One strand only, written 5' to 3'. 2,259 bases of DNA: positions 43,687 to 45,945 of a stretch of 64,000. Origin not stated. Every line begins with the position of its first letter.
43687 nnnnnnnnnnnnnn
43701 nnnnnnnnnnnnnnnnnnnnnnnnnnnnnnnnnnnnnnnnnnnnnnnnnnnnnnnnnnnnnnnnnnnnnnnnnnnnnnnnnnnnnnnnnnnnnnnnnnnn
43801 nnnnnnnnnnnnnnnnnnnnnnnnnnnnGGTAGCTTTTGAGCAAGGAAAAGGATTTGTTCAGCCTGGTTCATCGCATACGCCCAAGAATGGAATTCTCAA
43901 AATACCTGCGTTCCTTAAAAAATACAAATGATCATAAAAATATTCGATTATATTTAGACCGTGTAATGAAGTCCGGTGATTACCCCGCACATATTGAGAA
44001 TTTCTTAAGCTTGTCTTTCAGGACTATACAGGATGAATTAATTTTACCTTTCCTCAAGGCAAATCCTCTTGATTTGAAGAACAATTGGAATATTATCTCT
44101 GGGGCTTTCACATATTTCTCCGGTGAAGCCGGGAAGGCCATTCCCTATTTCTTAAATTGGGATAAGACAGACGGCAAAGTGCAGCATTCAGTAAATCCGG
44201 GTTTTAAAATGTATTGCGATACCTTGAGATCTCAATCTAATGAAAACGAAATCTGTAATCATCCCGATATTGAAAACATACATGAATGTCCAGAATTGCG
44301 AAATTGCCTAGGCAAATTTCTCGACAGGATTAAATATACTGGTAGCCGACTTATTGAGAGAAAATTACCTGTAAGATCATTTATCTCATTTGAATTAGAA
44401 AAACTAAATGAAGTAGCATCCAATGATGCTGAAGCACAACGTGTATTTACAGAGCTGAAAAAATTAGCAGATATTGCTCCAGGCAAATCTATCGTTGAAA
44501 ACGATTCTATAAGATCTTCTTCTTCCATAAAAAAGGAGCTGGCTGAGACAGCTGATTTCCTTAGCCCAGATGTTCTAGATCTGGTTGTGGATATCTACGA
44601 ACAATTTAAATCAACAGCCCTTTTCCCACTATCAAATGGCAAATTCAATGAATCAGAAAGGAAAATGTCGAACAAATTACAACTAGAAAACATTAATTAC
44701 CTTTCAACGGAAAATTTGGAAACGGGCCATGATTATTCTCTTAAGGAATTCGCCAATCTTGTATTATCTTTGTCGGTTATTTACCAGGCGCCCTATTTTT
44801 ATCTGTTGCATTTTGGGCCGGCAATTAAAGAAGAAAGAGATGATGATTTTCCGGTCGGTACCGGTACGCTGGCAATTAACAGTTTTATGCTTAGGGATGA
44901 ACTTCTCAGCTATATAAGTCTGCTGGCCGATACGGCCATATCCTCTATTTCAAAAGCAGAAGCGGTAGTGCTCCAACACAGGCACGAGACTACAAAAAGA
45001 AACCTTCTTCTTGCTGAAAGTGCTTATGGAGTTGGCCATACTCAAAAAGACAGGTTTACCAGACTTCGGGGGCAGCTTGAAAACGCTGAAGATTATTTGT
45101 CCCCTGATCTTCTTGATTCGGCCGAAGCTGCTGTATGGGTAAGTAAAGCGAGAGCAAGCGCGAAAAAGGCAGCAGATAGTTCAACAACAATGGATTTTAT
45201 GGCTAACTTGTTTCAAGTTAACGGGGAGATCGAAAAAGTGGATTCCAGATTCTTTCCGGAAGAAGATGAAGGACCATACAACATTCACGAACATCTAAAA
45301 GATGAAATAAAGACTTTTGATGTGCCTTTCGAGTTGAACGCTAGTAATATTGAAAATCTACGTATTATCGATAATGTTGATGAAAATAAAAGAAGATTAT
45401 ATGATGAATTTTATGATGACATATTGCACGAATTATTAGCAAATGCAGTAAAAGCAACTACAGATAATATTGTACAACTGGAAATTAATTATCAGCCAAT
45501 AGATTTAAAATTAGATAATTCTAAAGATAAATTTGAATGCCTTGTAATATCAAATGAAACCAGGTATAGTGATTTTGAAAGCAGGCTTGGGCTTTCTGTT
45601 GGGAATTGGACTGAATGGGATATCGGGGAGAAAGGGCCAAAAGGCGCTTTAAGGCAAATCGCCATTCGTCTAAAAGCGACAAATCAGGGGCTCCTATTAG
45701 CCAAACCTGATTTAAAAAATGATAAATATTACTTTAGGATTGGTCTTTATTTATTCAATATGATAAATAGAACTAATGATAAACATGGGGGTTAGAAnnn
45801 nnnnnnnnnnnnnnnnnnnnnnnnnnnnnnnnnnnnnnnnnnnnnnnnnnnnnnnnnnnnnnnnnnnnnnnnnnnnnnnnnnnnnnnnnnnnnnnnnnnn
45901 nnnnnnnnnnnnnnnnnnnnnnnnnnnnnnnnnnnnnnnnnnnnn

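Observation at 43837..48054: Cytoplasmic HK-like protein and receiver-like protein with large unknown domains (possible atypical two-component or defence module)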

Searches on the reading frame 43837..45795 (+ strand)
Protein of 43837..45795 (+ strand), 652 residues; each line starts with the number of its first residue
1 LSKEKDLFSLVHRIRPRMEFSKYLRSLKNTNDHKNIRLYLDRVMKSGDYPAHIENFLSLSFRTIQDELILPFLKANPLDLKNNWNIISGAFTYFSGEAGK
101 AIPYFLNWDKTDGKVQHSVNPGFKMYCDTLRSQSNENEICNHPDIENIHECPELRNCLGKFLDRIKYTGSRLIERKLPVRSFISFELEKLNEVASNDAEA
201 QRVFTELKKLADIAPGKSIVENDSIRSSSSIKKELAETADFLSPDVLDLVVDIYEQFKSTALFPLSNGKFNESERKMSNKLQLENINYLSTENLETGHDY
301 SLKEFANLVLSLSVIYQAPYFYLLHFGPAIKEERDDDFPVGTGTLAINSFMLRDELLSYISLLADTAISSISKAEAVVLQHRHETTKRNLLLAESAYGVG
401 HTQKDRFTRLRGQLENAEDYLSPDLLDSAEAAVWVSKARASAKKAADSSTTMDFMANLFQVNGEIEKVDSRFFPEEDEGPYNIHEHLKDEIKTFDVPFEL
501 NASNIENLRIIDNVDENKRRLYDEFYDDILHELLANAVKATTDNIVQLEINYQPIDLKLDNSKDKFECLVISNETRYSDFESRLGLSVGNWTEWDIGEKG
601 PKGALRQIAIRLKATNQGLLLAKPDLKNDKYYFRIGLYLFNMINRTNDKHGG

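Call 3: search_protein_families(library=pfam, proteins=[window:43837-45795:+], max_evalue=0.1)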
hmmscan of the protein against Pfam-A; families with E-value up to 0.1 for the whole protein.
window:43837-45795:+ (652 aa): 0 families

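Call 4: search_protein_families(library=padloc, proteins=[window:43837-45795:+], max_evalue=0.1)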
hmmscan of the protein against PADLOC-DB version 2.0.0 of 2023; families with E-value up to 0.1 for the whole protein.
window:43837-45795:+ (652 aa): 0 families

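Call 6: search_protein_families(library=ncbifam, proteins=[window:43837-45795:+], max_evalue=1)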
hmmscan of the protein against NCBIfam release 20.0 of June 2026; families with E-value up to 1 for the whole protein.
window:43837-45795:+ (652 aa): 0 families

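Call 7: search_protein_families(library=phrogs, proteins=[window:43837-45795:+], max_evalue=1)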
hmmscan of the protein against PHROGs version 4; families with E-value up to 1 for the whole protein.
window:43837-45795:+ (652 aa): 0 families

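Call 8: find_homologous_proteins(query=window:43837-45795:+, max_evalue=0.001)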
Query window:43837-45795:+ (652 aa): 1 proteins with E <= 0.001 among 8000 candidates.
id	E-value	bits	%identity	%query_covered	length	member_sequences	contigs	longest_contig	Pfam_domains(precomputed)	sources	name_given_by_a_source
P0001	0.0e+0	1467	100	100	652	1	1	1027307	-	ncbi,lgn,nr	ncbi:MAG: hypothetical protein U5O15_08280 [Candidatus Krumholzibacteriota bacterium]|nr:hypothetica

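Call 9: search_solved_structures(query=window:43837-45795:+, max_evalue=10, show_alignments=3)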
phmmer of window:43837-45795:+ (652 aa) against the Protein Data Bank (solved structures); distinct sequences matched with E-value up to 10: 1.
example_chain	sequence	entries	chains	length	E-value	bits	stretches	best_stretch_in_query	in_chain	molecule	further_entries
4iyk_A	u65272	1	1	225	0.47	12.3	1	29-97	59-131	Uncharacterized protein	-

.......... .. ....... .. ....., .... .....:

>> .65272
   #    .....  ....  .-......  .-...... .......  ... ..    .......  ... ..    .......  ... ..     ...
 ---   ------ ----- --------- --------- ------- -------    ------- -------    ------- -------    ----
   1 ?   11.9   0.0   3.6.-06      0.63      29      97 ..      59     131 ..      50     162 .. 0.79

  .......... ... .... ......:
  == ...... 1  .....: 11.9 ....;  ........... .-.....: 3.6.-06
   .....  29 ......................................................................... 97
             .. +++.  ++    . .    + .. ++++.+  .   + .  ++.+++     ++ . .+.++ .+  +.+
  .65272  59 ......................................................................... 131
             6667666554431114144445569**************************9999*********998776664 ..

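Call 28: search_protein_families(library=pfam, alignment_id=A1, max_evalue=1)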
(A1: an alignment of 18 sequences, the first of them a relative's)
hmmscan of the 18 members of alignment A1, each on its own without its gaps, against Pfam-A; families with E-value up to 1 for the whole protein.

A. member 1, P0001 (652 aa): 0 families

B. families by the number of members that match (of 18 scanned): 2 families
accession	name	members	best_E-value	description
PF13169.11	Poxvirus_B22R_N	1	0.052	Poxvirus B22R protein N-terminal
PF25063.1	ARM_TT21_C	1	0.17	Tetratricopeptide repeat protein 21 C-terminal ARM domain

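Call 29: search_solved_structures(query=A1, max_evalue=10, show_alignments=3)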
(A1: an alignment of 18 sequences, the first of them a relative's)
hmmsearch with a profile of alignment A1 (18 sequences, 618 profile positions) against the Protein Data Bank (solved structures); distinct sequences matched with E-value up to 10: 0.

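Call 30: find_homologous_proteins(query=A1, max_evalue=0.001)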
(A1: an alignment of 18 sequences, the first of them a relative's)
Query A1 (18 sequences) (652 aa, profile of the alignment): 2 proteins with E <= 0.001 among 8000 candidates.
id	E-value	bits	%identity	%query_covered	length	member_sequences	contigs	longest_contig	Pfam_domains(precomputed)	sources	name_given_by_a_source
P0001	3.2e-148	514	100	100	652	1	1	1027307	-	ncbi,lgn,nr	ncbi:MAG: hypothetical protein U5O15_08280 [Candidatus Krumholzibacteriota bacterium]|nr:hypothetica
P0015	1.0e-99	353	47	40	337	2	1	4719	-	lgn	-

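Call 38: predict_structure(alignment_id=A1)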
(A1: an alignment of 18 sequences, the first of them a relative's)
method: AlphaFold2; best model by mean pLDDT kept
length: 652 residues; sequences in the alignment: 18
mean_pLDDT: 59.6   pTM: 0.49
mean pLDDT of the five models: 59.6, 59.4, 58.9, 55.8, 55.3
residues with pLDDT >= 90: 153; 70-90: 102; 50-70: 52; < 50: 345
segments of 3 or more residues with pLDDT < 50: 1-50, 52-60, 76-226, 252-300, 302-376, 649-652
pLDDT, mean of each block of 10 residues (from residue 1): 34 34 37 43 45 48 51 49 35 32 32 28 36 37 36 44 35 26 32 42 42 35 47 62 54 43 32 43 45 42 46 34 35 36 31 39 37 48 73 84 89 93 91 91 90 90 88 88 94 90 92 76 94 91 88 87 84 86 84 89 90 92 93 94 69 34
secondary structure, 60 per line:
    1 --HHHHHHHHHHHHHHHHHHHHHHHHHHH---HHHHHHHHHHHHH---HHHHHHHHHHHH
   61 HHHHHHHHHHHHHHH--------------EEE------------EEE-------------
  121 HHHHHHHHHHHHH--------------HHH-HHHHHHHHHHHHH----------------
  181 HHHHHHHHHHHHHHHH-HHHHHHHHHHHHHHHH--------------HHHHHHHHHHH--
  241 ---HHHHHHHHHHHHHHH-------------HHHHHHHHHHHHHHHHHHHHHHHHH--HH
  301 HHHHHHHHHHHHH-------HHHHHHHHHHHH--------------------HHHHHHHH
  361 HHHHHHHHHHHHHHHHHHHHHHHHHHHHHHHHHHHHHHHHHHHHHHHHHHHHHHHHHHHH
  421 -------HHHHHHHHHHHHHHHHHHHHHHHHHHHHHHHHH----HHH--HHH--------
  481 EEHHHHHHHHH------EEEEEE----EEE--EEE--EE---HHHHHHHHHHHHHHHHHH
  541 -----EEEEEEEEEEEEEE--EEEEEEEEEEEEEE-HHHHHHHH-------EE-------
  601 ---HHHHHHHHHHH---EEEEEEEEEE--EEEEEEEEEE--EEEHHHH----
elements in order: H3-29 H33-45 H49-75 E90-92 E105-107 H121-133 H152-164 H181-196 H198-213 H228-238 H244-258 H272-296 H299-313 H321-332 H353-420 H428-460 H483-491 E498-503 E508-510 E513-515 H523-540 E546-559 E562-575 H577-584 H604-614 E618-627 E630-639 E642-644 H645-648

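Call 42: fold_search(model_id=the predicted structure, library=pdb)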
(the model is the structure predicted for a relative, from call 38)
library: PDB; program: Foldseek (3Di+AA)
matches with E <= 10: 475; with E <= 0.001: 40
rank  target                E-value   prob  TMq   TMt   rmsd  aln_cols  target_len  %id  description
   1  8vc9_F                1.9e-06  1.00  0.17  0.27  24.7       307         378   12  Hybrid response regulator LvrB from Leptospira / phosphorylated REC form (released 2024-12-18)
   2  8vc9_E                3.5e-06  1.00  0.17  0.27  24.6       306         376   12  Hybrid response regulator LvrB from Leptospira / phosphorylated REC form (released 2024-12-18)
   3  8vc9_A                8.9e-06  1.00  0.17  0.27  24.4       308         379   12  Hybrid response regulator LvrB from Leptospira / phosphorylated REC form (released 2024-12-18)
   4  6dk7_F                9.4e-06  1.00  0.17  0.38   9.9       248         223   13  RetS histidine kinase region with cobalt (released 2019-03-20)
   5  8vc9_D                1.2e-05  1.00  0.17  0.26  24.5       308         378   12  Hybrid response regulator LvrB from Leptospira / phosphorylated REC form (released 2024-12-18)
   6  8vc9_C                1.2e-05  1.00  0.17  0.26  24.2       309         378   12  Hybrid response regulator LvrB from Leptospira / phosphorylated REC form (released 2024-12-18)
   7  6dk7_B                2.0e-05  1.00  0.17  0.40  10.6       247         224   13  RetS histidine kinase region with cobalt (released 2019-03-20)
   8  6rh0_B                2.2e-05  1.00  0.19  0.39   9.7       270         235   11  Revisiting pH-gated conformational switch. Complex HK853-RR468 pH 5.5 (released 2020-02-19)
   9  8vc9_B                2.2e-05  1.00  0.17  0.27  24.0       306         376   13  Hybrid response regulator LvrB from Leptospira / phosphorylated REC form (released 2024-12-18)
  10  4jav_A                2.8e-05  1.00  0.17  0.35  12.0       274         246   12  Structural basis of a rationally rewired protein-protein interface (HK853wt and RR468mutant V13P, L14I, I17M and N21V) (released 2013-09-04)
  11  6rh7_A                3.1e-05  1.00  0.20  0.43   9.5       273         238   10  Revisiting pH-gated conformational switch. Complex HK853 mutant H260A -RR468 mutant D53A pH 7.5 (released 2020-02-19)
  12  6rh0_A                3.9e-05  1.00  0.19  0.39   9.9       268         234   12  Revisiting pH-gated conformational switch. Complex HK853-RR468 pH 5.5 (released 2020-02-19)
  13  9eut_A                4.3e-05  1.00  0.19  0.18  10.7       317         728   11  Cryo-EM structure of the full-length Pseudomonas aeruginosa bacteriophytochrome in its Pr state (released 2024-09-04)
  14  6rfv_A                5.4e-05  1.00  0.19  0.39   9.8       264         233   12  Revisiting pH-gated conformational switch. Complex HK853-RR468 pH 7 (released 2020-02-19)
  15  6rfv_B                5.7e-05  1.00  0.21  0.44   9.3       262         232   11  Revisiting pH-gated conformational switch. Complex HK853-RR468 pH 7 (released 2020-02-19)
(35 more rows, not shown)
